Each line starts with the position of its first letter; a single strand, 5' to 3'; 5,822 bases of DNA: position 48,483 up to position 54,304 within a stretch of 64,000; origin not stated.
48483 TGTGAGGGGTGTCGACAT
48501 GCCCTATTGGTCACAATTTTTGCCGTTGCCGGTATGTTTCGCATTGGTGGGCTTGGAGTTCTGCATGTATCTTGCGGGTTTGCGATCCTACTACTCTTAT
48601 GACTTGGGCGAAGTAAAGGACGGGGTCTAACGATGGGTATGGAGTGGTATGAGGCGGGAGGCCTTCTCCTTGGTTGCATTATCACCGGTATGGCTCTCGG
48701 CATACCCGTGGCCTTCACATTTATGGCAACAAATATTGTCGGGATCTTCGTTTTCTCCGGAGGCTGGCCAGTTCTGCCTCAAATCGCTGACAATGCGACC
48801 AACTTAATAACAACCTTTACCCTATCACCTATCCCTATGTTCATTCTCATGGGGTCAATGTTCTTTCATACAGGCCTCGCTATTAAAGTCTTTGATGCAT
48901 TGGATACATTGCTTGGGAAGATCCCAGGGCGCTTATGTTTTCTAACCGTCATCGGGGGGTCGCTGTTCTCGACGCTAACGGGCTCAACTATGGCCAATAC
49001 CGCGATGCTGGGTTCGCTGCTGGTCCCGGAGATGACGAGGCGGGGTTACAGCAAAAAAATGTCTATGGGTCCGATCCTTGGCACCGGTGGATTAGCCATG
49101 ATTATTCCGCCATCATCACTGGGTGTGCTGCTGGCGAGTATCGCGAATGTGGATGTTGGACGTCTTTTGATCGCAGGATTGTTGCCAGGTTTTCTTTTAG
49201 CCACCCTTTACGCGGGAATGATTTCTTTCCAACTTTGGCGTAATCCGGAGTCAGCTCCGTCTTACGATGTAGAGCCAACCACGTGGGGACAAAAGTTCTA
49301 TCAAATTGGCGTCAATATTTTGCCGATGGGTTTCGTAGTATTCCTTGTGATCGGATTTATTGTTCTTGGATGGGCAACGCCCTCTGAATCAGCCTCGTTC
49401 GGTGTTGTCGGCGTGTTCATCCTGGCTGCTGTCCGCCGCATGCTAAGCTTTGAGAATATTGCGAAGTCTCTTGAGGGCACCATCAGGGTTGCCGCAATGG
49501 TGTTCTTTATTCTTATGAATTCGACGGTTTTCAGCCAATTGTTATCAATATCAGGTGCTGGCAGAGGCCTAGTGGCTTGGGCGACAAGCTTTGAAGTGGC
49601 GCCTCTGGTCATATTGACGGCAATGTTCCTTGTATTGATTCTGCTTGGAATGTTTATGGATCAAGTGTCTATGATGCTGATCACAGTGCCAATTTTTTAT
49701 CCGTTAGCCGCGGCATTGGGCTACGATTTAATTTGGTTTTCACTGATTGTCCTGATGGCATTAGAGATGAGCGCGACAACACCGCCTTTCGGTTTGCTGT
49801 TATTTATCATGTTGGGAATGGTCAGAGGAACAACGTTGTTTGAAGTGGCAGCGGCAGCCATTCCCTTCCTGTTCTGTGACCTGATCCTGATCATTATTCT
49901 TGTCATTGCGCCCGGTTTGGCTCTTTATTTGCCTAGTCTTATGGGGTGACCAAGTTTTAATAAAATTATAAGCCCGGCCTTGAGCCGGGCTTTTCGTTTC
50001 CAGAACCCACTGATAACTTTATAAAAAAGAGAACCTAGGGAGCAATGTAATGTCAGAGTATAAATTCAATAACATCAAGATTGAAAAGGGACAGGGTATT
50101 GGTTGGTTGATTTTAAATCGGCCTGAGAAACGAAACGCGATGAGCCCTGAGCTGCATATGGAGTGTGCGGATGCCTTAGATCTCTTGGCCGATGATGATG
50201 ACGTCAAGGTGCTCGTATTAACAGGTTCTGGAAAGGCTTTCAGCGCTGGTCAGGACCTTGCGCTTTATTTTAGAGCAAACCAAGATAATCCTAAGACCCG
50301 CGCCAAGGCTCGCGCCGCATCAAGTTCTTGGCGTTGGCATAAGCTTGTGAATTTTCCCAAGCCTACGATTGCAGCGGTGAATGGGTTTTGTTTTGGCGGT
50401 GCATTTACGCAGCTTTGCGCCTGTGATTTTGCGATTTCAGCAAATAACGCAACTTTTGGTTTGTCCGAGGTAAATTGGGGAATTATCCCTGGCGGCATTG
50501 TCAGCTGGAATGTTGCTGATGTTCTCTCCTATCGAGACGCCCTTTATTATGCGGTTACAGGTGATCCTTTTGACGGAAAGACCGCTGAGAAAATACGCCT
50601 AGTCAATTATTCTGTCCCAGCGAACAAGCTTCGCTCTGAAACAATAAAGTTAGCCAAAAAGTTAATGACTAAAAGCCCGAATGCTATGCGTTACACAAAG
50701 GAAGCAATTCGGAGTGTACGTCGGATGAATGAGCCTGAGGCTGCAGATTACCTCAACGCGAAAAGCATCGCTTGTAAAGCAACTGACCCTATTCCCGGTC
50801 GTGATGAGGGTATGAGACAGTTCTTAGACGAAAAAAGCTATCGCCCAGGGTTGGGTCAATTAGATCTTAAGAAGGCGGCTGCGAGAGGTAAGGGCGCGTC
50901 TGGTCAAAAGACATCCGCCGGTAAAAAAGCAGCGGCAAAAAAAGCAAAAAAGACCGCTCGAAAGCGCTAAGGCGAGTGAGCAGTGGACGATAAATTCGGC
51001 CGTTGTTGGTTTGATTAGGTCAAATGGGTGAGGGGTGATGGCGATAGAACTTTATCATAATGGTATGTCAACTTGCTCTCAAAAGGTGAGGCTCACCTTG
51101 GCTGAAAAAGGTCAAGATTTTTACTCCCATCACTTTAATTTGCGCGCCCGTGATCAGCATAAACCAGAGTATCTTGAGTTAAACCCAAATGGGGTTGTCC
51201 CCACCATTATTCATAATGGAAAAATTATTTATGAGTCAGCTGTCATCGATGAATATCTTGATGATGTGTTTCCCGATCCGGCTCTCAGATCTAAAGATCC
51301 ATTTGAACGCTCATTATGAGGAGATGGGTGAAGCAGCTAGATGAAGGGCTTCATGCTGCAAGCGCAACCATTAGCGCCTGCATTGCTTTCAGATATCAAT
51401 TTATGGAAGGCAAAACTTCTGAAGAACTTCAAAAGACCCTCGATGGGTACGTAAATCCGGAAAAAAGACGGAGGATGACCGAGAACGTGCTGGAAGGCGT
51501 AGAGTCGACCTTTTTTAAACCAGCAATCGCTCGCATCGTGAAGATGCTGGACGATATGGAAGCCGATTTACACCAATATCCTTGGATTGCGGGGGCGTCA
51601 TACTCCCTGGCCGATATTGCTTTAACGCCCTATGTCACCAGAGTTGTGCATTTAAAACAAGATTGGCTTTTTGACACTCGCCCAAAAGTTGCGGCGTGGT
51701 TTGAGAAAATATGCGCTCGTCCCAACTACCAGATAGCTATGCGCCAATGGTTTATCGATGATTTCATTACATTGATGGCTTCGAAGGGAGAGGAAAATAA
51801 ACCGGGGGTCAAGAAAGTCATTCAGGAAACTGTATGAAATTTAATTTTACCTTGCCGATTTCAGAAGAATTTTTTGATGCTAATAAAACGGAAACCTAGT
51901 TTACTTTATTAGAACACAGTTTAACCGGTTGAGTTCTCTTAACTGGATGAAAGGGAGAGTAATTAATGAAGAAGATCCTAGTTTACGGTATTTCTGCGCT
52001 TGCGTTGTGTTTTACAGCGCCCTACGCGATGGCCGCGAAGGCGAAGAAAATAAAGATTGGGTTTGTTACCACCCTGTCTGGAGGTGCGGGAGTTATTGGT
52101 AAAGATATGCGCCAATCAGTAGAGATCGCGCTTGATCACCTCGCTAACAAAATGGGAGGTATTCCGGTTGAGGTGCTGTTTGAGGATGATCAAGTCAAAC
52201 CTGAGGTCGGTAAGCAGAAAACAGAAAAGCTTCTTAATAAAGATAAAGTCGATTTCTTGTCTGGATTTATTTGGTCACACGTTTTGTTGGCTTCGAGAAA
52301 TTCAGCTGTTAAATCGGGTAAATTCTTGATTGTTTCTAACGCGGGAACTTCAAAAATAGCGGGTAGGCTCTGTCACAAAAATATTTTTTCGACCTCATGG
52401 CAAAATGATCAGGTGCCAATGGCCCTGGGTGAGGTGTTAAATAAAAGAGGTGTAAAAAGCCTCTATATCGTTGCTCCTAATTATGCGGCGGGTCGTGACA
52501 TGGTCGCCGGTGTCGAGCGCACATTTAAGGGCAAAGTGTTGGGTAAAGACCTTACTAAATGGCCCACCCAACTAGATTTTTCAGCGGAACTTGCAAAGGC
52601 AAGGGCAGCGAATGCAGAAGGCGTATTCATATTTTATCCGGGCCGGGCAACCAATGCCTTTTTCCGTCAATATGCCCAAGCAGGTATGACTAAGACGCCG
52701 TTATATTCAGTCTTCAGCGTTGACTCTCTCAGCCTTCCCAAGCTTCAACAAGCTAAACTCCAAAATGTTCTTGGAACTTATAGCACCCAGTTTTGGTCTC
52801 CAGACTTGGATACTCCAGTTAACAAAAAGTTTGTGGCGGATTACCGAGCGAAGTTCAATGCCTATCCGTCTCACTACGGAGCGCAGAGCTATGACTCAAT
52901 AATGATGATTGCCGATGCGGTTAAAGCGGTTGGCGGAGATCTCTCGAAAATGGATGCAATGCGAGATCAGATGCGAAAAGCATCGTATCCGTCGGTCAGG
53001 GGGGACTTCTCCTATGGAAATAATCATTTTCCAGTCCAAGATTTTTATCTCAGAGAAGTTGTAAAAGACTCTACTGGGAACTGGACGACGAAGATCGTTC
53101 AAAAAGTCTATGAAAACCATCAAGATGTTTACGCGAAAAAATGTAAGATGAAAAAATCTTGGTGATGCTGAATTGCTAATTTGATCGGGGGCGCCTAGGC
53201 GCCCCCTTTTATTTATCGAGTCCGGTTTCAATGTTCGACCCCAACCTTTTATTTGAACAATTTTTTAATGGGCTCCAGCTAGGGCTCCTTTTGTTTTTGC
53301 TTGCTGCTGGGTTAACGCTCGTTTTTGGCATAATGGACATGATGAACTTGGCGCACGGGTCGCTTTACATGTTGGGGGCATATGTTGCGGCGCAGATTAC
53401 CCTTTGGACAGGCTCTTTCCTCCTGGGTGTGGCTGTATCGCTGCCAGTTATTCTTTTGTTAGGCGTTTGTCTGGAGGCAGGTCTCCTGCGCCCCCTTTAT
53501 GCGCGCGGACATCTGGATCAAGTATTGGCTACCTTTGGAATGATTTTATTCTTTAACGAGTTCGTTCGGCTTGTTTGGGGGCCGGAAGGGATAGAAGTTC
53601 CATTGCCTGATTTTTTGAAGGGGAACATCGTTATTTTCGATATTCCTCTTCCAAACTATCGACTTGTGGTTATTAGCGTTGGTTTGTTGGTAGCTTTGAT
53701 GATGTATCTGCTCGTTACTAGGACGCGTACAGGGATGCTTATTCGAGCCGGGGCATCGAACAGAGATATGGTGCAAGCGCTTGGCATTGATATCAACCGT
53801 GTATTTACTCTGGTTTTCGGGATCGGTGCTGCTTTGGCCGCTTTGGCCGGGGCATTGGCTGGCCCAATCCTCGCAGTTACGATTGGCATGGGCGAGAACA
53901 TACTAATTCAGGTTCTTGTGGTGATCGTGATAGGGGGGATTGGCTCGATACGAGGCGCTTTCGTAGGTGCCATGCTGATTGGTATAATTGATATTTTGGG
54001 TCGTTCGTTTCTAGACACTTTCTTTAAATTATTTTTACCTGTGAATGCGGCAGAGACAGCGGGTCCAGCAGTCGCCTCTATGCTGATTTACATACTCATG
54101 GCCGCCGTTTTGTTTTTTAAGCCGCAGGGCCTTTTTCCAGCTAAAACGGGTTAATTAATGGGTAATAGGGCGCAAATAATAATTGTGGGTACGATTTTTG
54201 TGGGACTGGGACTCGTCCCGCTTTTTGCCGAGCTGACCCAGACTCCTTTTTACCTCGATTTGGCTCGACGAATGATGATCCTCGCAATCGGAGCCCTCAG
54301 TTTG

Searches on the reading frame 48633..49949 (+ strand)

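Call 3: search_protein_families(library=pfam, proteins=[window:48633-49949:+])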
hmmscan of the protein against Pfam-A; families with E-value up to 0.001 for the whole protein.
window:48633-49949:+ (438 aa): 1 family
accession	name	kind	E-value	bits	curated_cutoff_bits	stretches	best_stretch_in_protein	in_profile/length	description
PF06808.19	DctM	-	1.2e-72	245.5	23.8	1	13-428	1-412/413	Tripartite ATP-independent periplasmic transporter, DctM component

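Call 4: search_protein_families(library=ncbifam, proteins=[window:48633-49949:+])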
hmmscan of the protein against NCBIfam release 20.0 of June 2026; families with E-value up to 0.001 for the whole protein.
window:48633-49949:+ (438 aa): 3 families
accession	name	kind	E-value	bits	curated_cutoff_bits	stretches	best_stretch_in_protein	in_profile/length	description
TIGR00786.1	dctM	subfamily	4.7e-83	279.2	268.45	1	23-434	1-405/405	TRAP transporter large permease subunit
NF011634.1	PRK15060.1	equivalog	1.2e-28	100.3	800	1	12-429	6-416/425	2,3-diketo-L-gulonate TRAP transporter large permease YiaN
TIGR02123.1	TRAP_fused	subfamily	1.1e-12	47.5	320.65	1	64-431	168-536/615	TRAP transporter fused permease subunit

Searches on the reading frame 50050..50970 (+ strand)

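Call 3: search_protein_families(library=pfam, proteins=[window:50050-50970:+])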
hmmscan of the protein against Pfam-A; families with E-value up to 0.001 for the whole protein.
window:50050-50970:+ (306 aa): 2 families
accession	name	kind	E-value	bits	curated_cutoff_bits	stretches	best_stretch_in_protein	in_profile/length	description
PF00378.25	ECH_1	-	1.1e-47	162.9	27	1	13-260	2-242/251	Enoyl-CoA hydratase/isomerase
PF16113.10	ECH_2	-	1.8e-27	97.2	27.2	1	17-196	1-179/335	Enoyl-CoA hydratase/isomerase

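Call 4: search_protein_families(library=ncbifam, proteins=[window:50050-50970:+])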
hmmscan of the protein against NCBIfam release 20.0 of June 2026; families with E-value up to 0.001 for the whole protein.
window:50050-50970:+ (306 aa): 72 families (the best 25 are shown)
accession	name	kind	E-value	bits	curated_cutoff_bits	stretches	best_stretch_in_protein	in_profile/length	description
NF006588.0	PRK09120.1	equivalog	1e-104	349.6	276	1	3-273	4-274/276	p-hydroxycinnamoyl CoA hydratase/lyase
NF051848.1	EnCoAHydtEchA19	equivalog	1.5e-47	162.3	400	1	9-260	2-249/258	enoyl-CoA hydratase EchA19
NF004227.0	PRK05674.1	equivalog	7.3e-43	147.1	426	1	6-262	4-257/271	gamma-carboxygeranoyl-CoA hydratase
NF042430.2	EnCoAhydt_DpgD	equivalog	3e-41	141.6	400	1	12-231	2-223/258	enoyl-CoA-hydratase DpgD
NF004475.0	PRK05809.1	subfamily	1.2e-39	136.3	394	1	5-262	2-253/260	short-chain-enoyl-CoA hydratase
NF004840.0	PRK06190.1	equivalog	3e-39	135.2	253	1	9-234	6-227/260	enoyl-CoA hydratase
NF006008.0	PRK08139.1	equivalog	7.6e-39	133.8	313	1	9-261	13-258/266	enoyl-CoA hydratase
NF005675.0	PRK07468.1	equivalog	1.6e-38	132.9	350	1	6-234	3-230/262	crotonase/enoyl-CoA hydratase family protein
NF005879.0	PRK07827.1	equivalog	5.7e-38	130.6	283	1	8-262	8-255/261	enoyl-CoA hydratase family protein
NF007239.0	PRK09674.1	equivalog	3.9e-37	128.1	371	1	11-262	8-250/257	2,3-dehydroadipyl-CoA hydratase PaaF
NF046063.1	oxepin_alt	equivalog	1.4e-36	126.2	300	1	16-262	9-251/254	oxepin-CoA hydrolase, alternative type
NF004517.0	PRK05862.1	equivalog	3e-36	125.2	396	1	5-262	2-250/257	enoyl-CoA hydratase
NF006699.0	PRK09245.1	subfamily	3.7e-36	124.8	354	1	8-226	4-226/266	crotonase/enoyl-CoA hydratase family protein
NF006100.0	PRK08252.1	subfamily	4.5e-36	124.7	282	1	8-231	4-219/254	crotonase/enoyl-CoA hydratase family protein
NF006109.0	PRK08260.1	subfamily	6.3e-36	124.1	320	1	5-262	2-271/296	enoyl-CoA hydratase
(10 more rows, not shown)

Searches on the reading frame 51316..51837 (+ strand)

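Call 6: search_protein_families(library=ncbifam, proteins=[window:51316-51837:+], max_evalue=1e-10)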
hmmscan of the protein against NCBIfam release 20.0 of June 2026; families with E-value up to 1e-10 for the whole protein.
window:51316-51837:+ (173 aa): 0 families

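Call 7: search_protein_families(library=pfam, proteins=[window:51316-51837:+])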
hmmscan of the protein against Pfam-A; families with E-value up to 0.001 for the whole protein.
window:51316-51837:+ (173 aa): 3 families
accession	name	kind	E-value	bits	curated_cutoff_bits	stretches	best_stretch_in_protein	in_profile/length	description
PF13410.11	GST_C_2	-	5.7e-10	39.6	24.9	1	70-130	7-68/69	Glutathione S-transferase, C-terminal domain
PF00043.30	GST_C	-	1.3e-09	38.6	20.7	1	74-136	31-93/93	Glutathione S-transferase, C-terminal domain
PF14497.11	GST_C_3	-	1.2e-05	25.8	21.6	1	73-137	30-96/104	Glutathione S-transferase, C-terminal domain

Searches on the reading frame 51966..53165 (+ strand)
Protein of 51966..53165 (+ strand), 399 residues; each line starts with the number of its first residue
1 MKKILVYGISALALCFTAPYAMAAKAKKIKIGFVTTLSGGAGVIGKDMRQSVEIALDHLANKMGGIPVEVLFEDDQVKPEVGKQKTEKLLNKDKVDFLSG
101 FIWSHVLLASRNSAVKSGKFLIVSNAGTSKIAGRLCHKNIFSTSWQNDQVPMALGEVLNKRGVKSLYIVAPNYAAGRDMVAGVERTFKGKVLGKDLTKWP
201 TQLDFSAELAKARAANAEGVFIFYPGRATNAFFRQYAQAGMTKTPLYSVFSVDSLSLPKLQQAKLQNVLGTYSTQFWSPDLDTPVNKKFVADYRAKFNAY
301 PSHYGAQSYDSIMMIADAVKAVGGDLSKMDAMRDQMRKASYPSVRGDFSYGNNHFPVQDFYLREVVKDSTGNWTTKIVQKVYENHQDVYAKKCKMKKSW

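Call 6: search_protein_families(library=ncbifam, proteins=[window:51966-53165:+], max_evalue=1e-10)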
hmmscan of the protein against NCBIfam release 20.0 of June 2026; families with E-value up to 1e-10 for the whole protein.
window:51966-53165:+ (399 aa): 3 families
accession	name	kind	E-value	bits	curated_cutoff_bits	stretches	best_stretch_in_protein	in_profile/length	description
TIGR03407.1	urea_ABC_UrtA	exception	5.6e-18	65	492.75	1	29-369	1-343/361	urea ABC transporter substrate-binding protein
TIGR03669.1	urea_ABC_arch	equivalog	3.4e-15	55.9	494.8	1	29-337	1-306/375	urea ABC transporter substrate-binding protein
NF011933.0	PRK15404.1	subfamily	2.3e-13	50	477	1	12-352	10-346/370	high-affinity branched-chain amino acid ABC transporter substrate-binding protein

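Call 7: search_protein_families(library=pfam, proteins=[window:51966-53165:+])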
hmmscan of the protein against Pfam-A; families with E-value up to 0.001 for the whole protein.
window:51966-53165:+ (399 aa): 3 families
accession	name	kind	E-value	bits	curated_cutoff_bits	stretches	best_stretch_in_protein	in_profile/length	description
PF13458.12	Peripla_BP_6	-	1.1e-74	252.6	31.7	1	28-368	1-341/343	Periplasmic binding protein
PF13433.12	Peripla_BP_5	-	2.5e-20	73.4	27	1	29-359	1-330/363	Periplasmic binding protein domain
PF01094.35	ANF_receptor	-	6.5e-10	39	25.4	1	49-353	3-337/353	Receptor family ligand binding region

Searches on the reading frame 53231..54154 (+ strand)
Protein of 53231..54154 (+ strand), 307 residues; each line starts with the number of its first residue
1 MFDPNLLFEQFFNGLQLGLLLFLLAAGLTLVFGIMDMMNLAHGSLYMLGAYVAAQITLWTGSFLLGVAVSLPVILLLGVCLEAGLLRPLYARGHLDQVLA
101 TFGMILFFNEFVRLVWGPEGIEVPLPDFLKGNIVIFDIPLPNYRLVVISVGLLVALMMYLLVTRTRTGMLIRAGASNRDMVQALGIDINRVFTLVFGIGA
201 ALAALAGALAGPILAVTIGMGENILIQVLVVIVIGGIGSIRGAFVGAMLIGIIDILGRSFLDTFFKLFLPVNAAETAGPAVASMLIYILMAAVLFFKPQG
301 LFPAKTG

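Call 6: search_protein_families(library=ncbifam, proteins=[window:53231-54154:+], max_evalue=1e-10)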
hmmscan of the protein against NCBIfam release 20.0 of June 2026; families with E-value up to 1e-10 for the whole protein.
window:53231-54154:+ (307 aa): 3 families
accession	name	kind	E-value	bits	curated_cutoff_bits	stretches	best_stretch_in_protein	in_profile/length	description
TIGR03409.1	urea_trans_UrtB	equivalog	1.2e-54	185.9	250.3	1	9-306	2-290/291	urea ABC transporter permease subunit UrtB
TIGR03622.1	urea_t_UrtB_arc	equivalog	1.4e-34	119.7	374.25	1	20-265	13-256/284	urea ABC transporter, permease protein UrtB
NF008011.0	PRK10740.1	equivalog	3.1e-32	112.4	379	1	7-266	8-280/308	high-affinity branched-chain amino acid ABC transporter permease LivH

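Call 7: search_protein_families(library=pfam, proteins=[window:53231-54154:+])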
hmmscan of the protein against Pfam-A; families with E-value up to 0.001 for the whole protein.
window:53231-54154:+ (307 aa): 1 family
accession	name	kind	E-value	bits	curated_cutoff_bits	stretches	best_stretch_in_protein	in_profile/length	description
PF02653.21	BPD_transp_2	-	2.1e-34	119.3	26.8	1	12-294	3-269/269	Branched-chain amino acid transport system / permease component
